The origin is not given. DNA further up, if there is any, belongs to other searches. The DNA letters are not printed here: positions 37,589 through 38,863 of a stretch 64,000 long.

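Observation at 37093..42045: Four-gene porin-cytochrome conduit (CymA-like, atypical cytochrome, decahaem MtrA/MtoA-like, 755-aa barrel) inserted directly after gyrB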

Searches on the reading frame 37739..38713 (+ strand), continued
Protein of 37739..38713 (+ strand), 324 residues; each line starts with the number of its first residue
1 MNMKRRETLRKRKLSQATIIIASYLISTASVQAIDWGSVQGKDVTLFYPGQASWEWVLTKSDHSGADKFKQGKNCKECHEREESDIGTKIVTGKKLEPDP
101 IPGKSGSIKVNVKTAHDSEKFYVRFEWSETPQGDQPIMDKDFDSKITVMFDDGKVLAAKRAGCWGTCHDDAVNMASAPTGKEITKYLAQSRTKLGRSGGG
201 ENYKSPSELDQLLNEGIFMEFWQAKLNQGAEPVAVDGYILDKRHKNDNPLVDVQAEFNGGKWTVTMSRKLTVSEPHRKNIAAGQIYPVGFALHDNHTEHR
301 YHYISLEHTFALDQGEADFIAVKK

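Call 33: fold_search(model_id=the predicted structure, library=pdb)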
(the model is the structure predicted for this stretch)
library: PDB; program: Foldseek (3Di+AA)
matches with E <= 10: 844; with E <= 0.001: 6
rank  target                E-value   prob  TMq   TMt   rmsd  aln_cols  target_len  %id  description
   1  2ivf_C                3.8e-09  1.00  0.43  0.62   7.8       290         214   14  Ethylbenzene dehydrogenase from Aromatoleum aromaticum (released 2006-09-14)
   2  7b04_C                1.6e-08  1.00  0.43  0.47   8.6       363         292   12  Structure of Nitrite oxidoreductase (Nxr) from the anammox bacterium Kuenenia stuttgartiensis. (released 2021-07-14)
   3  7b04_O                7.5e-08  1.00  0.41  0.46   8.1       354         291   12  Structure of Nitrite oxidoreductase (Nxr) from the anammox bacterium Kuenenia stuttgartiensis. (released 2021-07-14)
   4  4jpq_A                2.2e-04  1.00  0.29  0.41   6.4       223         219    6  Crystal structure of a putative carbohydrate-binding protein (BACUNI_03838) from Bacteroides uniformis ATCC 8492 at 2. (released 2013-04-17)
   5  1i82_A                2.4e-04  1.00  0.27  0.42   7.9       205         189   10  FAMILY 9 CARBOHYDRATE-BINDING MODULE FROM THERMOTOGA MARITIMA XYLANASE 10A WITH CELLOBIOSE (released 2001-06-13)
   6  4jpq_B                3.2e-04  1.00  0.27  0.38  10.1       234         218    8  Crystal structure of a putative carbohydrate-binding protein (BACUNI_03838) from Bacteroides uniformis ATCC 8492 at 2. (released 2013-04-17)
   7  7nwn                  1.0e-03  1.00  0.27  0.42   7.0       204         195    7  A carbohydrate binding module family 9 (CBM9) from Caldicellulsiruptor kristjanssonii (released 2021-07-07)
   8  7nwo                  1.1e-03  1.00  0.27  0.42   7.2       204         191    6  A carbohydrate binding module family 9 (CBM9) from Caldicellulosiruptor kristjanssonii in complex with glucose (released 2021-07-07)
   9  4lmh_C                7.1e-03  0.82  0.24  0.13  13.2       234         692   10  Crystal structure of the outer membrane decaheme cytochrome OmcA (released 2014-04-16)
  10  4lmh_A                1.3e-02  0.60  0.22  0.12  14.8       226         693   11  Crystal structure of the outer membrane decaheme cytochrome OmcA (released 2014-04-16)
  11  4lmh_B                1.6e-02  0.60  0.22  0.12  13.3       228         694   10  Crystal structure of the outer membrane decaheme cytochrome OmcA (released 2014-04-16)
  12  4lmh_D                1.7e-02  0.57  0.22  0.12  13.6       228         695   10  Crystal structure of the outer membrane decaheme cytochrome OmcA (released 2014-04-16)
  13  4zel_A                1.9e-02  0.99  0.29  0.19   5.4       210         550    7  Human dopamine beta-hydroxylase (released 2016-04-20)
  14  9rsu_A                3.3e-02  0.04  0.11  0.12  28.8       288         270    8  NetF pore structure (released 2026-02-18)
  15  2ygt                  5.0e-02  0.07  0.12  0.14  20.2       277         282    8  Clostridium perfringens delta-toxin (released 2012-05-16)
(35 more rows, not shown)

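Call 37: search_protein_families(library=pfam, proteins=[L029:7170-8402:+, L056:4999-6267:+, L077:5896-7290:+, L038:6943-9132:+, L020:3537-5798:-, L046:6554-7597:+, L022:11014-11979:+, L068:1221-3317:-], max_evalue=0.01)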
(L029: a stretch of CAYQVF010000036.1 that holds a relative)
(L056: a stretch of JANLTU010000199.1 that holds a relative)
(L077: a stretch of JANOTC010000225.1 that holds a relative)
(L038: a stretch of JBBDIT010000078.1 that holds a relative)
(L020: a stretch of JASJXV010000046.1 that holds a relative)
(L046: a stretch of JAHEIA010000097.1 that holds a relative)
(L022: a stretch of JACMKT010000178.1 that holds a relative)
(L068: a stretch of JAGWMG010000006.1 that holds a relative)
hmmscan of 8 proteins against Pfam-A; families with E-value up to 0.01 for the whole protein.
L029:7170-8402:+ (411 aa): 0 families

L056:4999-6267:+ (423 aa): 0 families

L077:5896-7290:+ (465 aa): 0 families

L038:6943-9132:+ (730 aa): 7 families
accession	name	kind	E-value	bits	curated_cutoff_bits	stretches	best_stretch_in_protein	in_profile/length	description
PF22113.1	Mtrc-MtrF_II-IV_dom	-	6.4e-64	215.1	30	2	544-723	1-175/176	Outer membrane cytochrome MtrC/MtrF-like, domains II/IV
PF22112.2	OmcA-like_N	-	2.9e-23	83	27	1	75-214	2-167/167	OmcA-like N-terminal domain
PF14522.11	Cytochrome_C7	-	6.5e-12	45.5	24.8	1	309-375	12-67/67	Cytochrome c7 and related cytochrome c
PF14537.11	Cytochrom_c3_2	-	7e-06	26.9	25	0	551-584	8-40/79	Cytochrome c3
PF19079.5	CFSR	-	2.3e-05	25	27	0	474-497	9-30/49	Collagen-flanked surface repeat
PF22111.2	MtrC-MtrF_N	-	0.00049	20.4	27.7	1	89-209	11-113/126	Decaheme cytochrome c component MtrC/MtrF N-terminal domain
PF01155.25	HypA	-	0.0028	18.1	28.9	0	541-593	62-109/112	Hydrogenase/urease nickel incorporation, metallochaperone, hypA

L020:3537-5798:- (753 aa): 5 families
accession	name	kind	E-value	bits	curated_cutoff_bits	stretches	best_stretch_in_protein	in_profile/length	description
PF22113.1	Mtrc-MtrF_II-IV_dom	-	1.5e-61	207.4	30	2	545-751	1-176/176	Outer membrane cytochrome MtrC/MtrF-like, domains II/IV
PF22112.2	OmcA-like_N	-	1e-16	61.7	27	1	75-210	6-167/167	OmcA-like N-terminal domain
PF14522.11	Cytochrome_C7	-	1.5e-14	54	24.8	2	298-368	4-67/67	Cytochrome c7 and related cytochrome c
PF14537.11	Cytochrom_c3_2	-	2.1e-07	31.8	25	0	223-253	8-38/79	Cytochrome c3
PF02085.21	Cytochrom_CIII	-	0.0052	17.5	22.9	0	552-585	32-60/101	Class III cytochrome C family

L046:6554-7597:+ (348 aa): 6 families
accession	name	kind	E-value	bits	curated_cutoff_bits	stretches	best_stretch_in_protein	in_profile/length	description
PF14522.11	Cytochrome_C7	-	9.2e-13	48.3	24.8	3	232-274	8-54/67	Cytochrome c7 and related cytochrome c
PF14537.11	Cytochrom_c3_2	-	8.7e-11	42.6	25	1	109-202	4-79/79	Cytochrome c3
PF09699.15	Paired_CXXCH_1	-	6.1e-10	39.1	20.6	0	238-272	9-40/41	Doubled CXXCH motif (Paired_CXXCH_1)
PF22113.1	Mtrc-MtrF_II-IV_dom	-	3.8e-08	33.5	30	1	113-274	8-169/176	Outer membrane cytochrome MtrC/MtrF-like, domains II/IV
PF02085.21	Cytochrom_CIII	-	5.9e-08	33.4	22.9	1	104-201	23-101/101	Class III cytochrome C family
PF22678.1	Cytochrom_c_NrfB-like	-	0.00013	22.8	27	0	251-288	23-59/89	Cytochrome c-type protein NrfB-like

L022:11014-11979:+ (322 aa): 7 families
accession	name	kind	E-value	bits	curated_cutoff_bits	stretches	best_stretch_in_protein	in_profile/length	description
PF14522.11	Cytochrome_C7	-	2e-14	53.6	24.8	3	81-123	4-51/67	Cytochrome c7 and related cytochrome c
PF09699.15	Paired_CXXCH_1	-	2e-14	53.4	20.6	2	146-182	9-39/41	Doubled CXXCH motif (Paired_CXXCH_1)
PF14537.11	Cytochrom_c3_2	-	2e-10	41.4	25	1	85-179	4-78/79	Cytochrome c3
PF02085.21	Cytochrom_CIII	-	2.3e-06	28.3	22.9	1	73-179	16-101/101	Class III cytochrome C family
PF22678.1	Cytochrom_c_NrfB-like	-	0.00024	21.9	27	0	32-58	21-46/89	Cytochrome c-type protein NrfB-like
PF13447.11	Multi-haem_cyto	-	0.003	17.3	21.9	1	88-195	3-115/269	Seven times multi-haem cytochrome CxxCH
PF05495.17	zf-CHY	-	0.0064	17.3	31.3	0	214-248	19-52/68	CHY zinc finger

L068:1221-3317:- (698 aa): 7 families
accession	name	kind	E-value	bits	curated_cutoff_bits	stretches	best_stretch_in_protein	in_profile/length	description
PF14522.11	Cytochrome_C7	-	2.4e-11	43.7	24.8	2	230-293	14-67/67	Cytochrome c7 and related cytochrome c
PF14537.11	Cytochrom_c3_2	-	1.3e-10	42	25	2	256-350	2-78/79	Cytochrome c3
PF09699.15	Paired_CXXCH_1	-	2.6e-08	33.9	20.6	1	256-295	1-39/41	Doubled CXXCH motif (Paired_CXXCH_1)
PF01292.26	Ni_hydr_CYTB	-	2.1e-06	28.1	30.1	1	373-505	37-166/179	Prokaryotic cytochrome b561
PF03264.19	Cytochrom_NNT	-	0.00041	20.6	24.1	0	286-326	37-76/174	NapC/NirT cytochrome c family, N-terminal region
PF22678.1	Cytochrom_c_NrfB-like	-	0.00045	21.1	27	0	91-156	1-67/89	Cytochrome c-type protein NrfB-like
PF02085.21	Cytochrom_CIII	-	0.0038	18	22.9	0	255-350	27-101/101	Class III cytochrome C family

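Call 38: search_protein_families(library=ncbifam, proteins=[L029:7170-8402:+, L056:4999-6267:+, L077:5896-7290:+, L038:6943-9132:+, L020:3537-5798:-, L046:6554-7597:+, L022:11014-11979:+, L068:1221-3317:-], max_evalue=0.01)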
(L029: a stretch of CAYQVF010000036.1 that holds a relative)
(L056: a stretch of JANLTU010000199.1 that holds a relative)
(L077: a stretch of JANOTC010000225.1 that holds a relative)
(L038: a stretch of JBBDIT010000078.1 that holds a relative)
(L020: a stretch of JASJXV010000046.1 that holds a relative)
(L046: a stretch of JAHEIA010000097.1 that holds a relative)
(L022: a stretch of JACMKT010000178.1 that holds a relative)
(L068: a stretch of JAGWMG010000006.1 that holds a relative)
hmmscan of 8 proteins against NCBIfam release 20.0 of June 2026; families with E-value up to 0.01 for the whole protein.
L029:7170-8402:+ (411 aa): 0 families

L056:4999-6267:+ (423 aa): 0 families

L077:5896-7290:+ (465 aa): 0 families

L038:6943-9132:+ (730 aa): 3 families
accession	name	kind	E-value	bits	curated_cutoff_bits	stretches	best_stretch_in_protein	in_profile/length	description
TIGR03507.1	decahem_SO1788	subfamily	2.3e-163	545.2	209.3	1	80-723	2-672/672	OmcA/MtrC family decaheme c-type cytochrome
NF045713.1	CxxCH_16_HmcA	equivalog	5.5e-05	22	400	2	550-600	112-163/541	sulfate respiration complex hexadecaheme cytochrome HmcA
TIGR04203.1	RPT_S_cricet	repeat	0.00072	19.7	60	0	474-487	4-17/38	TIGR04203-type repeat-containing surface protein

L020:3537-5798:- (753 aa): 4 families
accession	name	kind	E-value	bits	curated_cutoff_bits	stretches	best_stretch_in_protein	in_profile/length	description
TIGR03507.1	decahem_SO1788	subfamily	1.2e-167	559.3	209.3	1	76-750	2-672/672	OmcA/MtrC family decaheme c-type cytochrome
TIGR01904.2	GSu_C4xC__C2xCH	domain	0.00095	18.9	27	1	307-346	22-57/73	CxxxxCH/CxxCH domain c-type cytochrome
NF033865.1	fusolisin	equivalog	0.0071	14.5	999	0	13-65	9-66/1006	fusolisin family autotransporter serine protease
TIGR03451.1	mycoS_dep_FDH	equivalog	0.0079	15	512.9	0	338-379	33-72/358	S-(hydroxymethyl)mycothiol dehydrogenase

L046:6554-7597:+ (348 aa): 10 families
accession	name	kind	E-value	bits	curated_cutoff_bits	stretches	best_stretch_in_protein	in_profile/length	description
TIGR03508.1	decahem_SO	subfamily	2.3e-11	43.7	192.2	2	110-203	93-176/258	DmsE family decaheme c-type cytochrome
TIGR03507.1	decahem_SO1788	subfamily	2.2e-07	29.7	209.3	1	113-276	163-310/672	OmcA/MtrC family decaheme c-type cytochrome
TIGR04257.1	nanowire_3heme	domain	5.2e-07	29.7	40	1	230-275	18-65/75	c(7)-type cytochrome triheme domain-containing protein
TIGR03153.1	cytochr_NrfH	equivalog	0.00068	19.7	134.2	0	237-270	104-135/138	cytochrome c nitrite reductase small subunit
NF041028.1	decahem_GSU2203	exception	0.001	18.3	325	2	108-203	122-209/317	GSU2203 family decaheme c-type cytochrome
NF008659.0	PRK11659.1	equivalog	0.0025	17.5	184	0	129-272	40-171/188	cytochrome c nitrite reductase pentaheme subunit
TIGR04315.1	octaheme_Shew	subfamily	0.0045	16.1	375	0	154-205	176-230/440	tetrathionate reductase family octaheme c-type cytochrome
NF007906.0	PRK10617.1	equivalog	0.005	16.7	349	0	128-178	47-97/200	cytochrome c-type protein NapC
TIGR02161.1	napC_nirT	subfamily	0.005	16.7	310.6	1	136-178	46-88/185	periplasmic nitrate (or nitrite) reductase c-type cytochrome, NapC/NirT family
NF047727.1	4hemeCytCCctA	equivalog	0.0098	16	180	0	112-183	37-98/109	tetraheme c-type cytochrome CctA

L022:11014-11979:+ (322 aa): 9 families
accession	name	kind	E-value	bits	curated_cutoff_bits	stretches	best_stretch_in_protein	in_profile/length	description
TIGR03508.1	decahem_SO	subfamily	1.1e-12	48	192.2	2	80-181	85-176/258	DmsE family decaheme c-type cytochrome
TIGR04257.1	nanowire_3heme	domain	3.9e-08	33.3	40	1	75-121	10-59/75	c(7)-type cytochrome triheme domain-containing protein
NF041028.1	decahem_GSU2203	exception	5.6e-08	32.4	325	1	78-181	114-209/317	GSU2203 family decaheme c-type cytochrome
TIGR01905.1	paired_CXXCH_1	subfamily_domain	3.1e-07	30.2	25.2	1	146-181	9-38/41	doubled CXXCH domain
TIGR03153.1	cytochr_NrfH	equivalog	1.8e-05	24.8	134.2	0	75-181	39-135/138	cytochrome c nitrite reductase small subunit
TIGR03507.1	decahem_SO1788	subfamily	3.6e-05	22.4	209.3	1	170-252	241-309/672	OmcA/MtrC family decaheme c-type cytochrome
NF008659.0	PRK11659.1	equivalog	0.00012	21.9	184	0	110-191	107-179/188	cytochrome c nitrite reductase pentaheme subunit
TIGR03146.1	cyt_nit_nrfB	equivalog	0.0007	19.9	166.6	0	170-227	9-123/145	cytochrome c nitrite reductase pentaheme subunit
NF041198.1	UshA_like_PCGU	equivalog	0.0018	17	275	0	145-182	474-511/519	UshA-like (seleno)protein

L068:1221-3317:- (698 aa): 5 families
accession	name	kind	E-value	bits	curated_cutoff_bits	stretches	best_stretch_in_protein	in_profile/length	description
NF041028.1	decahem_GSU2203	exception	9.1e-10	38.2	325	2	89-240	68-211/317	GSU2203 family decaheme c-type cytochrome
TIGR04257.1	nanowire_3heme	domain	7.7e-08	32.4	40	1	201-241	23-63/75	c(7)-type cytochrome triheme domain-containing protein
TIGR01583.1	formate-DH-gamm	equivalog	2.7e-05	24.2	115.85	1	431-649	3-201/204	formate dehydrogenase subunit gamma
NF008659.0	PRK11659.1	equivalog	4.8e-05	23.1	184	0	74-211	32-120/188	cytochrome c nitrite reductase pentaheme subunit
TIGR03153.1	cytochr_NrfH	equivalog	0.0018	18.3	134.2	0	119-139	44-65/138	cytochrome c nitrite reductase small subunit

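Call 83: search_protein_representatives(alignment_id=A1)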
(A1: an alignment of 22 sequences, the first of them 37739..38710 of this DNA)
Query: 22 sequences, 321 profile positions. Proteins with E-value up to 0.001 (for the whole library): 772; up to 1e-10: 429; up to 1e-30: 169. The best 150 are listed.
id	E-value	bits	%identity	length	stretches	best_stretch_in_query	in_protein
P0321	8.1e-177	603.5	-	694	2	19-319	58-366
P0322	6.6e-167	570.9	-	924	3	25-321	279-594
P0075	1.0e-152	524.3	-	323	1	15-320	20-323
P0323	1.6e-132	458.0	-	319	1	15-321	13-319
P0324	7.9e-130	449.1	-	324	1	11-319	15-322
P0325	1.1e-127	442.0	-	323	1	13-320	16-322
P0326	5.0e-118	410.3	-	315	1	16-321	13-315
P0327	2.4e-114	398.2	-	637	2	24-313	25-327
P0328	3.3e-105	368.2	-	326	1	17-321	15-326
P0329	1.7e-102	359.3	-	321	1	21-319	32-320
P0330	7.1e-102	357.2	-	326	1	11-318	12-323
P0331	1.9e-101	355.8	-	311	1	19-317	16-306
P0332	2.3e-100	352.2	-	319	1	10-320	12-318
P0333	3.9e-100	351.5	-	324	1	15-320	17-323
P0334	1.0e-99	350.1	-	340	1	24-321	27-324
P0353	3.8e-77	276.0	-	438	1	25-318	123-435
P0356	5.7e-76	272.1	-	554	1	29-321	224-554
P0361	3.2e-72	259.8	-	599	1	25-314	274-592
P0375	9.5e-63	228.7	-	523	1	30-320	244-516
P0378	2.2e-61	224.2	-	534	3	18-186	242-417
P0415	1.7e-47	178.5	-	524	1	29-316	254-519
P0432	1.4e-40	155.8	-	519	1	35-317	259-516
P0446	2.0e-37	145.4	-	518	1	33-316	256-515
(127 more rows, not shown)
